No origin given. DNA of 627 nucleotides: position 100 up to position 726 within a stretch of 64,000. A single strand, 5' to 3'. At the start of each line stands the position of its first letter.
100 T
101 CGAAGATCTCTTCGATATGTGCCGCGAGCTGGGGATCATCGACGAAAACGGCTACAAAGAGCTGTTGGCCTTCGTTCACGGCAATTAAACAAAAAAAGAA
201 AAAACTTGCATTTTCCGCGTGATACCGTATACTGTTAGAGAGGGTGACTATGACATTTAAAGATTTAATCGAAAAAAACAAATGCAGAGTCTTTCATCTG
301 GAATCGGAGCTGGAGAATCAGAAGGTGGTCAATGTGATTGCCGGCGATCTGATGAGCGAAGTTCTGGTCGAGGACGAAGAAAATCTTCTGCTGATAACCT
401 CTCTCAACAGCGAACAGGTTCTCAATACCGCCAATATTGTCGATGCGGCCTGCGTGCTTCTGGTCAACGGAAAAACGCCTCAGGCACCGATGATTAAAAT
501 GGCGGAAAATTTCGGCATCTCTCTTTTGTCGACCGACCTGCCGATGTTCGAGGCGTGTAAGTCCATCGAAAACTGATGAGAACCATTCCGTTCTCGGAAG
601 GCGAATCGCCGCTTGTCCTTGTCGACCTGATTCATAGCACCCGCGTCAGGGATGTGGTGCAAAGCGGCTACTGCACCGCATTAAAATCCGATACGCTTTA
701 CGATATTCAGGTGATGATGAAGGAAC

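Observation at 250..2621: Overlapping four-gene CBS/GHKL-kinase + two DRTGG + PHP-phosphoesterase module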

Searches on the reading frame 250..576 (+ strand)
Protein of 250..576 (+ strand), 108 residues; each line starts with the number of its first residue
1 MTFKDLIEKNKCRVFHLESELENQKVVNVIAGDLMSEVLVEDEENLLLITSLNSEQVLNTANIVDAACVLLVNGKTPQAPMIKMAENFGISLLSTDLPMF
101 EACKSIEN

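Call 3: search_protein_families(library=pfam, proteins=[window:250-576:+], max_evalue=0.01)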
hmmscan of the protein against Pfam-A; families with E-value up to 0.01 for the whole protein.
window:250-576:+ (108 aa): 1 family
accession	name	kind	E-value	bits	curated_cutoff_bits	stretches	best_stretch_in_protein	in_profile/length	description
PF07085.17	DRTGG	-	4.4e-05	23.7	25.2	1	18-107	14-103/105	DRTGG domain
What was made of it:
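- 250..576 (+): g1, DRTGG-fold small protein of the upstream type (D1), 108 aa. Carries the D-L-M-S-E-V-L motif. Pfam DRTGG E 4.4e-5, below cut-off (call 3).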

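Call 4: search_protein_families(library=ncbifam, proteins=[window:250-576:+], max_evalue=0.01)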
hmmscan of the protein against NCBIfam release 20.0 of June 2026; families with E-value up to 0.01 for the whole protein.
window:250-576:+ (108 aa): 0 families

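Call 40: list_cluster_members(proteins=[window:250-576:+, window:576-1565:+, window:1552-1881:+, window:1854-2621:+])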
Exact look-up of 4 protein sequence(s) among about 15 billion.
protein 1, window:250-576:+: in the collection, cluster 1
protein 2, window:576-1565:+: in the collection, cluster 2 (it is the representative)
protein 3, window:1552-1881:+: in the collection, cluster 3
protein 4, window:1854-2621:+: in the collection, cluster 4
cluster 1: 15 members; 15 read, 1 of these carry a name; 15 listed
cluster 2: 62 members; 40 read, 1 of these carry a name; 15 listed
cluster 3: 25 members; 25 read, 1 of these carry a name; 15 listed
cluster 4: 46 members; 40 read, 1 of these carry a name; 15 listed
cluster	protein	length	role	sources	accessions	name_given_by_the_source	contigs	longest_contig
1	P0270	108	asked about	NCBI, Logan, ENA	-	-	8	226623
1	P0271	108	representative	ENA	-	-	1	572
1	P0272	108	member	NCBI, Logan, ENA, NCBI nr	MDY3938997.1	MAG: hypothetical protein SOZ27_01780 [Spirochaetia bacterium] | hypothetical protein [Spirochaetia bacterium]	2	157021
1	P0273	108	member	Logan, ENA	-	-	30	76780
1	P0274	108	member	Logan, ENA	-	-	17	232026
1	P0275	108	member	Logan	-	-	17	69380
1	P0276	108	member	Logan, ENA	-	-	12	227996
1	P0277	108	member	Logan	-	-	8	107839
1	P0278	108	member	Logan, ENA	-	-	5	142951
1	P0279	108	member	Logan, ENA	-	-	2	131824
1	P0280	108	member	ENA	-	-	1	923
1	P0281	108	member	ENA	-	-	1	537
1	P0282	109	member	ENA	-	-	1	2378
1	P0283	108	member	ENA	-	-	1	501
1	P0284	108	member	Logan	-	-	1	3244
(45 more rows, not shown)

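Call 48: search_solved_structures(query=A2, max_evalue=10, show_alignments=2)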
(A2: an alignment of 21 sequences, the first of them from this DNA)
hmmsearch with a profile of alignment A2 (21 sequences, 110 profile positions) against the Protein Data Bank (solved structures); distinct sequences matched with E-value up to 10: 7.
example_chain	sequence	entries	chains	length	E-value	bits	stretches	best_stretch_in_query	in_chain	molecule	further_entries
3l2b_A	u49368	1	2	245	3.8e-05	26.6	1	66-108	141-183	Probable manganase-dependent inorganic pyrophosphatase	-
3l31_A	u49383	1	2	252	4e-05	26.5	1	66-108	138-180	Probable manganase-dependent inorganic pyrophosphatase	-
2ioj_A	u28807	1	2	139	0.001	22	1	3-108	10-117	Hypothetical protein AF_1212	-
5iww_D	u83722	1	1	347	0.023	17.6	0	74-108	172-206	PLS9-PPR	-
1ko7_A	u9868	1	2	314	0.21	14.5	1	67-102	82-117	Hpr kinase/phosphatase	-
1g8m_A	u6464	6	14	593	0.51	13.3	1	60-101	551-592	AICAR TRANSFORMYLASE-IMP CYCLOHYDROLASE | Bifunctional purine biosynthesis protein PURH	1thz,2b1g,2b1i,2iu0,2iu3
1m9n_A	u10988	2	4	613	0.52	13.3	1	60-101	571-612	AICAR TRANSFORMYLASE-IMP CYCLOHYDROLASE | Bifunctional purine biosynthesis protein PURH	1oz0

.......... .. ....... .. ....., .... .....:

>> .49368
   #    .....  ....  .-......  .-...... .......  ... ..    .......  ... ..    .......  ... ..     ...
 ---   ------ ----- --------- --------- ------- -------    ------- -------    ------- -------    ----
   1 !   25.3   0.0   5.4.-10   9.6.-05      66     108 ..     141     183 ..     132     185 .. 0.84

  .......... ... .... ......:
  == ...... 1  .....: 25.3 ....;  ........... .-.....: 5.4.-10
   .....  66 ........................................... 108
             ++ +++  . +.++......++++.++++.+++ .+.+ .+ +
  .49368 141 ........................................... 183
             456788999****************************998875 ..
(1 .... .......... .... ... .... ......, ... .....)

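Call 82: search_protein_families(library=padloc, proteins=[window:250-576:+], max_evalue=0.01)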
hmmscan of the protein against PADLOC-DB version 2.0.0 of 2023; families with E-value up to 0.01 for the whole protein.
window:250-576:+ (108 aa): 0 families

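Call 84: search_solved_structures(query=A2, max_evalue=0.01, show_alignments=3)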
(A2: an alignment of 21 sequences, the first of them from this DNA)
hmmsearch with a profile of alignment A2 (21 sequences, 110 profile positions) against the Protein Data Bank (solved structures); distinct sequences matched with E-value up to 0.01: 3.
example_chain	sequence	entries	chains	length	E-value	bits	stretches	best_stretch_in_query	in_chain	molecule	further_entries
3l2b_A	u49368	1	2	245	3.8e-05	26.6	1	66-108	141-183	Probable manganase-dependent inorganic pyrophosphatase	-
3l31_A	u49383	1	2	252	4e-05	26.5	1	66-108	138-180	Probable manganase-dependent inorganic pyrophosphatase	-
2ioj_A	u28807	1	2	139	0.001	22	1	3-108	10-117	Hypothetical protein AF_1212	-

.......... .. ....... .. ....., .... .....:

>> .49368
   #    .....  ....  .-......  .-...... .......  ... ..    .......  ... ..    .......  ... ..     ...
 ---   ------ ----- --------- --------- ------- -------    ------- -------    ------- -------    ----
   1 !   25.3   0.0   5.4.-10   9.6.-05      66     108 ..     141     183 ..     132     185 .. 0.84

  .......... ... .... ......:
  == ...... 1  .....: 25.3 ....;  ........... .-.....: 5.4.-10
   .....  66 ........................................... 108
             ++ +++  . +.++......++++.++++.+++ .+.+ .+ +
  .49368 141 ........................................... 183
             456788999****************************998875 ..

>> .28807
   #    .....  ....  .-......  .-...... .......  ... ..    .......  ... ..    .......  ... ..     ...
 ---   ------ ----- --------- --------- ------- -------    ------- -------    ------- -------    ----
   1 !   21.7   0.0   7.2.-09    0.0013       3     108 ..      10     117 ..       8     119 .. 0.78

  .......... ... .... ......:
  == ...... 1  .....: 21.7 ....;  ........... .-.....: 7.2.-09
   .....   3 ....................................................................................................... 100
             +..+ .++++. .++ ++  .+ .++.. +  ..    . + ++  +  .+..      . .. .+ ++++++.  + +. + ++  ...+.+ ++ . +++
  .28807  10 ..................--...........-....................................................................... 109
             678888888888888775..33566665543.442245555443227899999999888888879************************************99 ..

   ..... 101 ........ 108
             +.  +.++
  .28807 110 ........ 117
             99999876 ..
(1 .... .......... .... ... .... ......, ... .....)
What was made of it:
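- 250..576 (+): D1 profile hits 3L2B at 3.8e-5 and 2IOJ at 1e-3 over its full length (calls 48, 84).
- Closest known: Regulatory insert of CBS-pyrophosphatases. Different: The module's DRTGG proteins lack the eponymous D-R and T-G-G residues (call 84).
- The conserved Ser of the DRTGG proteins also occurs in a canonical DRTGG protein (GAMS in AF_1212, call 84), so it does not point specifically to a phospho-acceptor.
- Tried and rejected: I rejected that because a canonical DRTGG protein also has M-S at that position (call 84).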
